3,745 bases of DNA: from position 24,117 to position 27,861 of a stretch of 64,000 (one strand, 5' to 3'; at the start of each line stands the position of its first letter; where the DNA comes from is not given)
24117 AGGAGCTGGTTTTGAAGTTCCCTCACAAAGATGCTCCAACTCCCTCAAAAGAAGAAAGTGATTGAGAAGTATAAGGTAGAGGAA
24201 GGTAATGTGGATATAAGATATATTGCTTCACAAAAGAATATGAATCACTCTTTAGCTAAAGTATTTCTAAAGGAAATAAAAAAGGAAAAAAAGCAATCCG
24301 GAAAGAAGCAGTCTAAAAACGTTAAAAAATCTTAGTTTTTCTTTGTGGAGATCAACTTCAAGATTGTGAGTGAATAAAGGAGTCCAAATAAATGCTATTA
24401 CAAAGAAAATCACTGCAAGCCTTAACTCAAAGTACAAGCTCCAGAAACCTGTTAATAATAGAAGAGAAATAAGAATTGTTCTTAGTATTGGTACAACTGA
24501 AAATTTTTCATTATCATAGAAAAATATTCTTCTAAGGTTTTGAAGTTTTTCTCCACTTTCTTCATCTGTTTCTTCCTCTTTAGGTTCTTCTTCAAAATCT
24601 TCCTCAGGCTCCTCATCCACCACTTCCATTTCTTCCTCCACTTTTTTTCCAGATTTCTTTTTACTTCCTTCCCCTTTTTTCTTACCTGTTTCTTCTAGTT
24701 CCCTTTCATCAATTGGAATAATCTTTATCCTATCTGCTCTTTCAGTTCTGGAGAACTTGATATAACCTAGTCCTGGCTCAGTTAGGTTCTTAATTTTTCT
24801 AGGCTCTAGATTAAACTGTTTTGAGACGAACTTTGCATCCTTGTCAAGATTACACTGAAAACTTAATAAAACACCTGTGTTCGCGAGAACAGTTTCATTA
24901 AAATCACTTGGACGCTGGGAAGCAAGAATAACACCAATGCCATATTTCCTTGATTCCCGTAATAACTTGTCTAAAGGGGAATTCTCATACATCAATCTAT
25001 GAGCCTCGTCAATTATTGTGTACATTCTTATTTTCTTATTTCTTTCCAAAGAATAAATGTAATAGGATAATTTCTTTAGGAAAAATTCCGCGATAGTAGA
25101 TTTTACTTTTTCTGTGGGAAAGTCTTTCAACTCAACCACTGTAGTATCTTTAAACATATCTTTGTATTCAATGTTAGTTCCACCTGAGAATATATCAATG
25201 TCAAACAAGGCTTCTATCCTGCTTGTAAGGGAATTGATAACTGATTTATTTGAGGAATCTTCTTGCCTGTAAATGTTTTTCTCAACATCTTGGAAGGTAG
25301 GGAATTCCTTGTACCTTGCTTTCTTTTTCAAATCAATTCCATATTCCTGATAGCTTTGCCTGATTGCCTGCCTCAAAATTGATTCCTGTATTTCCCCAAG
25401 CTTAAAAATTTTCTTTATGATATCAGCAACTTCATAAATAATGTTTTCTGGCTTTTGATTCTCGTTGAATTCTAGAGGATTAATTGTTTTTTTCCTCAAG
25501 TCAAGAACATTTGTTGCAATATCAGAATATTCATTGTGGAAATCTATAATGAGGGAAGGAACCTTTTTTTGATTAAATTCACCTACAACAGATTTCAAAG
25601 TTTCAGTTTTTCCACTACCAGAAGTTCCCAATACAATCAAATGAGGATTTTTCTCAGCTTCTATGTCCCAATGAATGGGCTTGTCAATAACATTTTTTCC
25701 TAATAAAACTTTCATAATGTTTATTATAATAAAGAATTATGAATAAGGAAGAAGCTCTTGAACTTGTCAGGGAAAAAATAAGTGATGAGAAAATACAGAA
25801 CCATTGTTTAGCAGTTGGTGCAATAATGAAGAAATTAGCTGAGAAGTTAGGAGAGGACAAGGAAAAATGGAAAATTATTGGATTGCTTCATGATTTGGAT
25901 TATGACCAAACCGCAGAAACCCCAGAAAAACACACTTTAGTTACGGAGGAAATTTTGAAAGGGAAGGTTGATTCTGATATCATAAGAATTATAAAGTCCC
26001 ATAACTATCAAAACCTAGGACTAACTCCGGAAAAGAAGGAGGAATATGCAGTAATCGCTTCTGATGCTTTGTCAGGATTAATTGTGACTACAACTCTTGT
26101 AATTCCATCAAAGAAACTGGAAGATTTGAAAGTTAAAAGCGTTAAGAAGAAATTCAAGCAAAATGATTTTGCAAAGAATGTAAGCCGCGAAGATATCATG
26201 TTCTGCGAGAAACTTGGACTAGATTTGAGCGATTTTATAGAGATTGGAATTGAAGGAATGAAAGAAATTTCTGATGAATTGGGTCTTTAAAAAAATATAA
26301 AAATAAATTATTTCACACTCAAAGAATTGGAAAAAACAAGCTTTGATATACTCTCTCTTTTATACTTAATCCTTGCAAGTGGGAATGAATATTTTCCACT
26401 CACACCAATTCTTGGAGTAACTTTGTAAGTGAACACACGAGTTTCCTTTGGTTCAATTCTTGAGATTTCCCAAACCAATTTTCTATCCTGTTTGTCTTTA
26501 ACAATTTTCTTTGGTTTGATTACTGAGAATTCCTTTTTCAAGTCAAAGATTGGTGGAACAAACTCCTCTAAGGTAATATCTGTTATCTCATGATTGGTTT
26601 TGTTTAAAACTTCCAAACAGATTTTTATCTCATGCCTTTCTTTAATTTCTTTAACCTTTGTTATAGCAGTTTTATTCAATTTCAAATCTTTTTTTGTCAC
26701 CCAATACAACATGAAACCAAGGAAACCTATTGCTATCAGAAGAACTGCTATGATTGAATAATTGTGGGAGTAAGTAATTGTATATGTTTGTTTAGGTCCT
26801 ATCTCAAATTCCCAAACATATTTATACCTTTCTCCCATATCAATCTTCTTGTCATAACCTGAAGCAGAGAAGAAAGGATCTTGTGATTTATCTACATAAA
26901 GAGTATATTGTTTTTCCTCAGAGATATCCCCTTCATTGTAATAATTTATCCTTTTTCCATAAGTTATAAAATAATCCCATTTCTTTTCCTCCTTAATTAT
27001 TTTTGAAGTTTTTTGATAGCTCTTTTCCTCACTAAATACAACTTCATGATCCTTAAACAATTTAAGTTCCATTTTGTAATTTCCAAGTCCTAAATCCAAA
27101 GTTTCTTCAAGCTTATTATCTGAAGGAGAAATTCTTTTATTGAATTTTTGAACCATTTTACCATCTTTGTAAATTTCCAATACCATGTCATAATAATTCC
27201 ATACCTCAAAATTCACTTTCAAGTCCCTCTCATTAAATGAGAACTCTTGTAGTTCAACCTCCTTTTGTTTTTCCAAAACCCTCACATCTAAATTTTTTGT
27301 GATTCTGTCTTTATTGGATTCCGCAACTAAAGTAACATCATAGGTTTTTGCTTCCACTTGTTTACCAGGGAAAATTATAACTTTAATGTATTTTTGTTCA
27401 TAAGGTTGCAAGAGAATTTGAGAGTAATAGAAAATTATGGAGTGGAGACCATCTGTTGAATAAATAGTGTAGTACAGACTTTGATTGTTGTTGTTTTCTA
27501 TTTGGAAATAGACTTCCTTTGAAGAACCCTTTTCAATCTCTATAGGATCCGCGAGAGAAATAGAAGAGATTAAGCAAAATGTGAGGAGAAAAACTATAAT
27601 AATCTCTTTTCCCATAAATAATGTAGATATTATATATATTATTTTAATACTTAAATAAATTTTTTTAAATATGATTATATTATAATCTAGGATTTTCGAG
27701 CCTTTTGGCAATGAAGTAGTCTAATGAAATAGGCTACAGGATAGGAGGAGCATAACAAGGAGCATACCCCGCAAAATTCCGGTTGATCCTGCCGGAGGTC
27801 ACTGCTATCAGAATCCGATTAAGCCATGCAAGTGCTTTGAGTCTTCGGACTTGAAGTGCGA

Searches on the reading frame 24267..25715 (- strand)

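Call 64: search_protein_families(library=pfam, proteins=[window:24267-25715:-])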
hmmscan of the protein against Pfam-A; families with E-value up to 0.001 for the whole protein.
window:24267-25715:- (482 aa): 6 families
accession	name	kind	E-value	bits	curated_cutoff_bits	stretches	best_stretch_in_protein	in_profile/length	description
PF01935.23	DUF87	-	1.3e-15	58.6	23.2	1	23-215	23-219/220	Helicase HerA, central domain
PF10412.15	TrwB_AAD_bind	-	9e-11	41.7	20.5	1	215-274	230-288/387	Type IV secretion-system coupling protein DNA-binding domain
PF05872.18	HerA_C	-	2.5e-08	33.4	22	0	21-69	19-67/502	Helicase HerA-like C-terminal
PF01580.24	FtsK_SpoIIIE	-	1.7e-06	28.1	24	1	2-43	19-59/221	FtsK/SpoIIIE family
PF13401.12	AAA_22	-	5.4e-06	27.2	27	0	24-88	6-67/130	AAA domain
PF12846.13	AAA_10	-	1e-05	25.2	27.5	1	21-306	19-321/362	AAA-like domain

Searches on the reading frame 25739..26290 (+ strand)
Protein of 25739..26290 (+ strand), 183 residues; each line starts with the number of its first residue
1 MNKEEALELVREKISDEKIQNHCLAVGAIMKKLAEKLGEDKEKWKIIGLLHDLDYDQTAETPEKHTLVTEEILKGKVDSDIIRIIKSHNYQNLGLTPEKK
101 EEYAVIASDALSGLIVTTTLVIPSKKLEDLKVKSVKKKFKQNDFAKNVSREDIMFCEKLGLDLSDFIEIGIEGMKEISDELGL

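Call 64: search_protein_families(library=pfam, proteins=[window:25739-26290:+])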
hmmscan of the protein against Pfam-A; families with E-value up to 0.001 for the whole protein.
window:25739-26290:+ (183 aa): 2 families
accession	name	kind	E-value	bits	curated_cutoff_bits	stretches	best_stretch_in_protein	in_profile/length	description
PF01966.28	HD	-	2.2e-13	50.9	22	1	21-110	3-110/116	HD domain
PF08668.18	HDOD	-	0.00058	19.8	22.9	1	14-53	90-130/196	HDOD domain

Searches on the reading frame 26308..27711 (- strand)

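Call 64: search_protein_families(library=pfam, proteins=[window:26308-27711:-])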
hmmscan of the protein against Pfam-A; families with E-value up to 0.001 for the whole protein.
window:26308-27711:- (467 aa): 1 family
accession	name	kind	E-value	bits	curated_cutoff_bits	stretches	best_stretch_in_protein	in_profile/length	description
PF18000.7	Top6b_C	-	8.4e-05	23.1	28.6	0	284-315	60-91/111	Type 2 DNA topoisomerase 6 subunit B C-terminal domain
